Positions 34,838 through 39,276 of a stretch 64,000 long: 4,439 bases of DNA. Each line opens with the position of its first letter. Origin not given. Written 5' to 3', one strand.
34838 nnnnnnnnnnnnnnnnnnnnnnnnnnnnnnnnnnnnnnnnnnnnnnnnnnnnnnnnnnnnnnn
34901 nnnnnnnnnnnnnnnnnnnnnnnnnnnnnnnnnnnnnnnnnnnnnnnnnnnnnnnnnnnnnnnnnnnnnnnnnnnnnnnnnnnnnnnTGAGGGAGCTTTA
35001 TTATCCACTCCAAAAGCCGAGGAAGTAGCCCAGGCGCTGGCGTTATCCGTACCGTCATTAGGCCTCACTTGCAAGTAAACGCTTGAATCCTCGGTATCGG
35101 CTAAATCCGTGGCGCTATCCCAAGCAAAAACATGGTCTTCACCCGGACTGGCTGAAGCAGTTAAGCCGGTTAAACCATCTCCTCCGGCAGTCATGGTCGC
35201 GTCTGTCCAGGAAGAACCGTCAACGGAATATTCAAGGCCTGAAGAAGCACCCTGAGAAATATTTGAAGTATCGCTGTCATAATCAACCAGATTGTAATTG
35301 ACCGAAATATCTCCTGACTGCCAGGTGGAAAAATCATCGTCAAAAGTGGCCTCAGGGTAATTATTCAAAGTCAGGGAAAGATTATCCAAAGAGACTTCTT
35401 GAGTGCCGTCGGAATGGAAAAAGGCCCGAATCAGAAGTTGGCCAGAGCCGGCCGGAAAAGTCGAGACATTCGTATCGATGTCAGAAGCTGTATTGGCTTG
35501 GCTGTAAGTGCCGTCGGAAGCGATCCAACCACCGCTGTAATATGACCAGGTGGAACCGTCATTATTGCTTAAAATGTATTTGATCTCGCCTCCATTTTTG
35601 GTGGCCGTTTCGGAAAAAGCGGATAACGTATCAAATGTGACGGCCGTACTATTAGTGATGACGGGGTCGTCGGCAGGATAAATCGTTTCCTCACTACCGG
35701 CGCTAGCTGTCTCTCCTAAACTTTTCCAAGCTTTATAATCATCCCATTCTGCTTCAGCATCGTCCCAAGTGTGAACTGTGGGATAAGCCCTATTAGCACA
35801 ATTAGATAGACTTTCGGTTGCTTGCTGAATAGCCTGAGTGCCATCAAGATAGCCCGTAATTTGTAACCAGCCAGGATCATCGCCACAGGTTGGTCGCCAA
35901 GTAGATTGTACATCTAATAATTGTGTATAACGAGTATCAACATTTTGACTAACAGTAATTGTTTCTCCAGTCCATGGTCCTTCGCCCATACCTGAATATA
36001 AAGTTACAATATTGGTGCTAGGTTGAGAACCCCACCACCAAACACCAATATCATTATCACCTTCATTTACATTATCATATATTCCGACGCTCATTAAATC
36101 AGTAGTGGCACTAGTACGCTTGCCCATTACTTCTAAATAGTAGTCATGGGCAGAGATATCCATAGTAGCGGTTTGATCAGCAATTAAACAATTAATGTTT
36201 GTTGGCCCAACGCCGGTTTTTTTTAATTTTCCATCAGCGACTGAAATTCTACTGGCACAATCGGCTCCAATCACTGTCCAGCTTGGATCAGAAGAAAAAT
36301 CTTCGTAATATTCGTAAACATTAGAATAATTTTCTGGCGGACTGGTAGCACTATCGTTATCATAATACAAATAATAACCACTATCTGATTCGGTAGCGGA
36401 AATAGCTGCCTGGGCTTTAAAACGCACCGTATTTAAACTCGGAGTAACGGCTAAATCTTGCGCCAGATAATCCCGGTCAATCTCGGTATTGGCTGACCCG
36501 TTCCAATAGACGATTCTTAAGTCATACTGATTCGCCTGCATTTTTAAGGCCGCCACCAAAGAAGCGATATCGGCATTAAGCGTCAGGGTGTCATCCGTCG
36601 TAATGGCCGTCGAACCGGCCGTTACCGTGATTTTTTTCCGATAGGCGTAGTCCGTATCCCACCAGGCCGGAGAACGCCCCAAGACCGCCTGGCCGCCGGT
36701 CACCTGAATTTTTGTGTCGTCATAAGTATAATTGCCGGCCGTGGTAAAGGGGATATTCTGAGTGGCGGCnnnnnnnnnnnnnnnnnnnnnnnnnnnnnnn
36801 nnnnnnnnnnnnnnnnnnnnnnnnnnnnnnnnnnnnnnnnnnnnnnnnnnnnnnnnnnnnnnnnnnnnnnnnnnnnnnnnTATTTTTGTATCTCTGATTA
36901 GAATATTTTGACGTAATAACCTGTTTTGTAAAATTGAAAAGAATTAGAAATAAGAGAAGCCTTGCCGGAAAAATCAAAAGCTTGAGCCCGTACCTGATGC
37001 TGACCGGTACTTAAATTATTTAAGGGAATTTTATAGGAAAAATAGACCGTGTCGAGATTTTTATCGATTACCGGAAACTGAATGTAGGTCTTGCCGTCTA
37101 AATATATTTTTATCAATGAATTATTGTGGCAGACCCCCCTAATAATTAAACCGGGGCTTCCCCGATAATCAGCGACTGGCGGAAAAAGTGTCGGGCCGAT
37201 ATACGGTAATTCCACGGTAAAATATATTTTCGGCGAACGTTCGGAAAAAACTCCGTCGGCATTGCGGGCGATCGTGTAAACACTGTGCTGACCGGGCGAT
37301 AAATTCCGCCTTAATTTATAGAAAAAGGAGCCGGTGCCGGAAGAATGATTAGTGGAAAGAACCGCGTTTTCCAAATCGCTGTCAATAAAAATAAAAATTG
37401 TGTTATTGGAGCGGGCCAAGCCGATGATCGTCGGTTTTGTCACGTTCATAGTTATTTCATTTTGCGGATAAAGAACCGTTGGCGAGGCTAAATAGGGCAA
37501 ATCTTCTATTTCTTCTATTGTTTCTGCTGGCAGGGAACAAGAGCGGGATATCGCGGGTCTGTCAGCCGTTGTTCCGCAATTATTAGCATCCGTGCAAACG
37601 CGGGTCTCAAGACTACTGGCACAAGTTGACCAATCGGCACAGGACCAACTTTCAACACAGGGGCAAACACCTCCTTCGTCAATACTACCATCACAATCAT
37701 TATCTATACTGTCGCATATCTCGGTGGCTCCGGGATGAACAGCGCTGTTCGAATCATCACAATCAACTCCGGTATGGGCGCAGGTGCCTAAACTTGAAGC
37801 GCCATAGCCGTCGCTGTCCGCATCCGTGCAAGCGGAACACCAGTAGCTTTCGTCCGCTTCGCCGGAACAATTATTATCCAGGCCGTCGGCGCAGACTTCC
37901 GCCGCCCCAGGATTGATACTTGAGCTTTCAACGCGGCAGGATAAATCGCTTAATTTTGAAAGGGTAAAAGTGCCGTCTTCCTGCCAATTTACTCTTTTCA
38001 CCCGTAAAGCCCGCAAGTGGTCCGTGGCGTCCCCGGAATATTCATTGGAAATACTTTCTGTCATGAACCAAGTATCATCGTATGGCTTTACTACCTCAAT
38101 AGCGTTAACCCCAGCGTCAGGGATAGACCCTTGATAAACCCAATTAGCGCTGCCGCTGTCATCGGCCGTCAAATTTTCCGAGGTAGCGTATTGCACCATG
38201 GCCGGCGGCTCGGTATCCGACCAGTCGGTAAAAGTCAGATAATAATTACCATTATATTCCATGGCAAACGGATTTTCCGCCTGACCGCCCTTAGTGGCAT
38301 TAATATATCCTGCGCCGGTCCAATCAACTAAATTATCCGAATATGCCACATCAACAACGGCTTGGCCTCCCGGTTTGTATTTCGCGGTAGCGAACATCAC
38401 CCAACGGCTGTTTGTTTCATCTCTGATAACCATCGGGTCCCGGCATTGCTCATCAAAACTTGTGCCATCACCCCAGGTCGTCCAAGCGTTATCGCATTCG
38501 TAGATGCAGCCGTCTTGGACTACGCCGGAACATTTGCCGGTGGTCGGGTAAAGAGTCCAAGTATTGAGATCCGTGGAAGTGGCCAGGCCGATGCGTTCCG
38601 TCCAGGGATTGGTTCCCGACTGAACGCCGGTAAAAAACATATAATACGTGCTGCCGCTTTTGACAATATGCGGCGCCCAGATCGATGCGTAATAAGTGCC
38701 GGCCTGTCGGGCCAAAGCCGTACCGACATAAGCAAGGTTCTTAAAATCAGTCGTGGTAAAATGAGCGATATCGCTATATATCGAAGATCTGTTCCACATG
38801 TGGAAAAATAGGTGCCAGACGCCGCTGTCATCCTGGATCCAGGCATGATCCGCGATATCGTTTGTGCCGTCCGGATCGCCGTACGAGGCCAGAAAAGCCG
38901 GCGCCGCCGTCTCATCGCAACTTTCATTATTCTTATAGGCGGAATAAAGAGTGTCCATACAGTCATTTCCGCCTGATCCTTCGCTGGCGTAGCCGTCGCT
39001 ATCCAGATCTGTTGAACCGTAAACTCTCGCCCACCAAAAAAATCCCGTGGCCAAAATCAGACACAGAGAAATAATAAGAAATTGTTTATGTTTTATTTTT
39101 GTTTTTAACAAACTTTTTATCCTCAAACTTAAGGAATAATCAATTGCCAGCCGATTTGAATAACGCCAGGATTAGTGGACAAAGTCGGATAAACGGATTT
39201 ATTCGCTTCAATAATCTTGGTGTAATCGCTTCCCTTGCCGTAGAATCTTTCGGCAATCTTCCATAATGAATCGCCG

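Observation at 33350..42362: Three consecutive giant surface-protein genes sharing a near-identical C-terminal module; two end in LysM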

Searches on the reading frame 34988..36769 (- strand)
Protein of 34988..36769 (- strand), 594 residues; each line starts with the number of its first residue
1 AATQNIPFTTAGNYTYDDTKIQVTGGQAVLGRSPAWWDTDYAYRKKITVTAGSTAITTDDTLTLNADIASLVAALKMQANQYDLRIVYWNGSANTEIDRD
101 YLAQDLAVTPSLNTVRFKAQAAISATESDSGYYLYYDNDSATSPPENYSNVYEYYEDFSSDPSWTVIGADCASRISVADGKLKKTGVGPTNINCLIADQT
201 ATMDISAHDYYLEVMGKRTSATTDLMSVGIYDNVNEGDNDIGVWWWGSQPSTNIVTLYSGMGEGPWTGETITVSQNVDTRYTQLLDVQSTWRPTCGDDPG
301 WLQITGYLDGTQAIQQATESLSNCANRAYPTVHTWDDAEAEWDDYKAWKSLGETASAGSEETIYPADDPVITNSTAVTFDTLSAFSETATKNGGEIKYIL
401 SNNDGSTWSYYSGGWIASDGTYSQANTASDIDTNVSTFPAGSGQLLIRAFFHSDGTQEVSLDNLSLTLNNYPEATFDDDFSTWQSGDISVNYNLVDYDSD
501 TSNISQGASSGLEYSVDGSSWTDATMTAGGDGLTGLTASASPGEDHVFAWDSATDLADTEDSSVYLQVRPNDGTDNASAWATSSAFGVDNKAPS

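Call 37: find_homologous_proteins(query=window:34988-36769:-, max_evalue=0.001)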
Query seq(594 aa) (594 aa): 11 proteins with E <= 0.001 among 8000 candidates.
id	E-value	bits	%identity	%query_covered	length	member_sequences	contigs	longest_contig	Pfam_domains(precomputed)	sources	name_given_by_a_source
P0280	4.0e-104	368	46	78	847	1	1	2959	PF16655.13,PF00041.28,PF16656.12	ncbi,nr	ncbi:MAG: fibronectin type III domain-containing protein, partial [Candidatus Kerfeldbacteria bacter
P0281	5.4e-32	129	45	19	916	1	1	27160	PF07963.18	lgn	-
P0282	6.8e-30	122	52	19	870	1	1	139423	PF13385.14,PF10102.15,PF01471.24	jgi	jgi:Concanavalin A-like lectin/glucanases superfamily/Domain of unknown function (DUF2341)/Putative 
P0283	2.0e-26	111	59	18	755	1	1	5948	PF25275.2,PF24025.2,PF13620.13,PF00041.28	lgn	-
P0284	1.0e-21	95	50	19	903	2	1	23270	PF13205.13,PF13385.14,PF18962.8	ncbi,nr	ncbi:MAG: Ig-like domain-containing protein [Candidatus Saganbacteria bacterium]|nr:Ig-like domain-c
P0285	8.8e-19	86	40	23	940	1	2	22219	PF10102.15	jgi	jgi:hypothetical protein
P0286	5.8e-18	83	36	32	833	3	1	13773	PF13385.14,PF10102.15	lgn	-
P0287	2.9e-17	81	35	26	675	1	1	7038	-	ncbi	ncbi:MAG: hypothetical protein WCT01_05150, partial [Candidatus Shapirobacteria bacterium]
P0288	1.6e-14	72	46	18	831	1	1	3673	PF07963.18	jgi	jgi:prepilin-type N-terminal cleavage/methylation domain-containing protein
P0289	9.6e-13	66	34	35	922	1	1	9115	-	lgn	-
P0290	3.1e-10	58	44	20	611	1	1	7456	-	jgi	jgi:hypothetical protein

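Call 44: search_protein_families(library=pfam, proteins=[P0280, P0281, P0282, P0285, P0286, P0283], max_evalue=0.001)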
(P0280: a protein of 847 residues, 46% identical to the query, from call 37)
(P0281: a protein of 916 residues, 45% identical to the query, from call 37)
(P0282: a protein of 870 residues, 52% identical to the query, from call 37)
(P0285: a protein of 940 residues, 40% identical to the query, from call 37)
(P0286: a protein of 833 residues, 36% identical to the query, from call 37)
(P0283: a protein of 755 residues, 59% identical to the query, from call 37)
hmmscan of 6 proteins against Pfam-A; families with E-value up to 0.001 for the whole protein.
P0280 (847 aa): 3 families
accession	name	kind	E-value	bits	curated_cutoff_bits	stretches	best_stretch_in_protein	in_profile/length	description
PF16656.11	Pur_ac_phosph_N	-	4.4e-17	62.8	30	2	714-796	5-93/93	Purple acid Phosphatase, N-terminal domain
PF00041.27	fn3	-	1.1e-12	48.4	25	2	713-790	4-79/84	Fibronectin type III domain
PF16655.11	PhoD_N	-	4.1e-08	34.1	30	0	633-692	26-78/90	PhoD-like phosphatase, N-terminal domain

P0281 (916 aa): 1 family
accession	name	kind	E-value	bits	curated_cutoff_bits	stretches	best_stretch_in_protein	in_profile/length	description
PF07963.17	N_methyl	-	1.6e-05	24.7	21.2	1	5-29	2-26/27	Prokaryotic N-terminal methylation motif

P0282 (870 aa): 3 families
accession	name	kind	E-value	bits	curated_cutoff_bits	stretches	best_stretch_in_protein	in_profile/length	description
PF13385.13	Laminin_G_3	-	1.3e-20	74.5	27.6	1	460-601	6-151/151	Concanavalin A-like lectin/glucanases superfamily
PF10102.14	DUF2341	-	1e-08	35.9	23.4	1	111-176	1-65/84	Domain of unknown function (DUF2341)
PF01471.23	PG_binding_1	-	6.4e-07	29.9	23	1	797-843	3-41/57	Putative peptidoglycan binding domain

P0285 (940 aa): 1 family
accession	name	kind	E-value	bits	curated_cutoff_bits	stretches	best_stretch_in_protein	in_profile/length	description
PF10102.14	DUF2341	-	3.6e-08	34.2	23.4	1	76-159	2-82/84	Domain of unknown function (DUF2341)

P0286 (833 aa): 2 families
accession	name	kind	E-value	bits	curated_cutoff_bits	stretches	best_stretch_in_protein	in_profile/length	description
PF13385.13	Laminin_G_3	-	1.2e-18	68.1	27.6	1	269-422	1-151/151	Concanavalin A-like lectin/glucanases superfamily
PF10102.14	DUF2341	-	1.4e-09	38.7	23.4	2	147-204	3-59/84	Domain of unknown function (DUF2341)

P0283 (755 aa): 6 families
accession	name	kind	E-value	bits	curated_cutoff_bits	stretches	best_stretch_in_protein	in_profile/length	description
PF25275.1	Golvesin_C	-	6.7e-32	110.8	31.6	1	296-428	2-131/132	Golvesin C-terminal domain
PF13620.12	CarboxypepD_reg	-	3.8e-08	34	32.3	1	643-716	2-80/82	Carboxypeptidase regulatory-like domain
PF00041.27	fn3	-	5.1e-07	30.2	25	1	504-591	2-82/84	Fibronectin type III domain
PF24025.1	Ig_DR_A0283-like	-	1.5e-06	28.9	27.1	1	641-692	7-63/102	DR_A0283-like, Ig-like domain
PF13715.12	CarbopepD_reg_2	-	1.5e-05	25.4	32.2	1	647-716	5-75/88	CarboxypepD_reg-like domain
PF13385.13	Laminin_G_3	-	4.6e-05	24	27.6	1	75-137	89-149/151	Concanavalin A-like lectin/glucanases superfamily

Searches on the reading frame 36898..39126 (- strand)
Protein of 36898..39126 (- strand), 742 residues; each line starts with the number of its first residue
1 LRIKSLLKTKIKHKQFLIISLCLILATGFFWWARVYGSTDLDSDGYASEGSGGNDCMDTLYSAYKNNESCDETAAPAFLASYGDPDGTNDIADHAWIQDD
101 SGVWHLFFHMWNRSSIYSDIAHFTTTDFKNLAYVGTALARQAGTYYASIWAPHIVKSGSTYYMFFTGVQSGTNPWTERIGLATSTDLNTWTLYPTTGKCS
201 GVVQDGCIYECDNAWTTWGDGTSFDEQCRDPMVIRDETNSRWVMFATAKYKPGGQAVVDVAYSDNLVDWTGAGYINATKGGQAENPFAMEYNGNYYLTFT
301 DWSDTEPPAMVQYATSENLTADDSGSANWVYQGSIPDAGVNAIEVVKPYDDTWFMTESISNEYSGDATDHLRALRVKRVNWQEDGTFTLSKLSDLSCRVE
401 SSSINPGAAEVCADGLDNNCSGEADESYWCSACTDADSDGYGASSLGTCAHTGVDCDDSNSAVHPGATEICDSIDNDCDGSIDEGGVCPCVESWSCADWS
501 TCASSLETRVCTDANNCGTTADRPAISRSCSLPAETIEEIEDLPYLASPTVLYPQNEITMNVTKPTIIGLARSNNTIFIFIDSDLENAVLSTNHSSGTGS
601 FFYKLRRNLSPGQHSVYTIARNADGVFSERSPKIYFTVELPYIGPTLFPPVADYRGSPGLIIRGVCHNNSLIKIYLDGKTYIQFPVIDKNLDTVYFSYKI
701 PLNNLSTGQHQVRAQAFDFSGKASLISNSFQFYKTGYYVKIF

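Call 3: search_protein_families(library=pfam, proteins=[window:36898-39126:-], max_evalue=0.1)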
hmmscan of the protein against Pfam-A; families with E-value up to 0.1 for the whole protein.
window:36898-39126:- (742 aa): 5 families
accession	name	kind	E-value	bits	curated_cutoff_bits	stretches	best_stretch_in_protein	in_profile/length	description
PF11617.13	Cu-binding_MopE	-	7.2e-24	84.2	27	2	455-484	1-30/30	Putative metal-binding motif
PF04616.20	Glyco_hydro_43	-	1.1e-13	51.6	32.2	1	113-387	28-288/288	Glycosyl hydrolases family 43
PF00251.26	Glyco_hydro_32N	-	9.6e-08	32.4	22.1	1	101-286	19-189/307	Glycosyl hydrolases family 32 N-terminal domain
PF19077.6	Big_13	-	0.002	19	27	0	558-638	23-100/102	Bacterial Ig-like domain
PF04041.19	Glyco_hydro_130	-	0.024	14.1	26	0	152-195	102-141/320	beta-1,4-mannooligosaccharide phosphorylase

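Call 4: search_protein_families(library=ncbifam, proteins=[window:36898-39126:-], max_evalue=0.1)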
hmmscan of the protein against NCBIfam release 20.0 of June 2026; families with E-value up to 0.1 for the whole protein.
window:36898-39126:- (742 aa): 2 families
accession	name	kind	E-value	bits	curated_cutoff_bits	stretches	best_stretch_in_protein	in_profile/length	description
NF040520.1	Ig_like_BLP2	equivalog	2e-05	22.9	750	1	563-639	538-610/730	Ig-like repeat protein Blp2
NF052550.1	BManbPhaseBMBP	equivalog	7.1e-05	22.3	450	1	149-191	90-131/296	beta-1,2-mannobiose phosphorylase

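Call 12: find_encoding_contigs(protein=window:36898-39126:-, flank=10000, max_places=5)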
Protein window:36898-39126:- (742 aa): no gene with exactly this product is on record in the collection.

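Call 40: list_cluster_members(proteins=[P0029, window:36898-39126:-, window:39129-42362:-, P0027, P0058])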
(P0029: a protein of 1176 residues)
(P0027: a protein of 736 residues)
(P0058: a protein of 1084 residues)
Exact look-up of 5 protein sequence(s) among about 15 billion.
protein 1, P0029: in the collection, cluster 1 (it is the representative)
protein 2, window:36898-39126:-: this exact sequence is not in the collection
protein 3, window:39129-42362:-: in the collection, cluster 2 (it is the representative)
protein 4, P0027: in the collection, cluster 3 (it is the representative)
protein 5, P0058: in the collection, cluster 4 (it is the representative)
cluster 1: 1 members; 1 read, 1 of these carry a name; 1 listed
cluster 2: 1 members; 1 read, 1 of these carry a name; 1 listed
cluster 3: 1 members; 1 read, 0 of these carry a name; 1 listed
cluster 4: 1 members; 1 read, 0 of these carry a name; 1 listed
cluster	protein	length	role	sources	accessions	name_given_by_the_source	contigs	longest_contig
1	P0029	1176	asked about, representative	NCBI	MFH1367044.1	MAG: fibronectin type III domain-containing protein [Patescibacteria group bacterium]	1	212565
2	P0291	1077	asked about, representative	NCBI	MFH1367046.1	MAG: LysM peptidoglycan-binding domain-containing protein [Patescibacteria group ...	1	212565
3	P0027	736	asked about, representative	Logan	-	-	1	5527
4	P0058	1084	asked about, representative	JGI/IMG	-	-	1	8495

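Call 59: find_encoding_contigs(protein=window:36898-39111:-, flank=3000, max_places=3)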
Protein window:36898-39111:- (737 aa): no gene with exactly this product is on record in the collection.
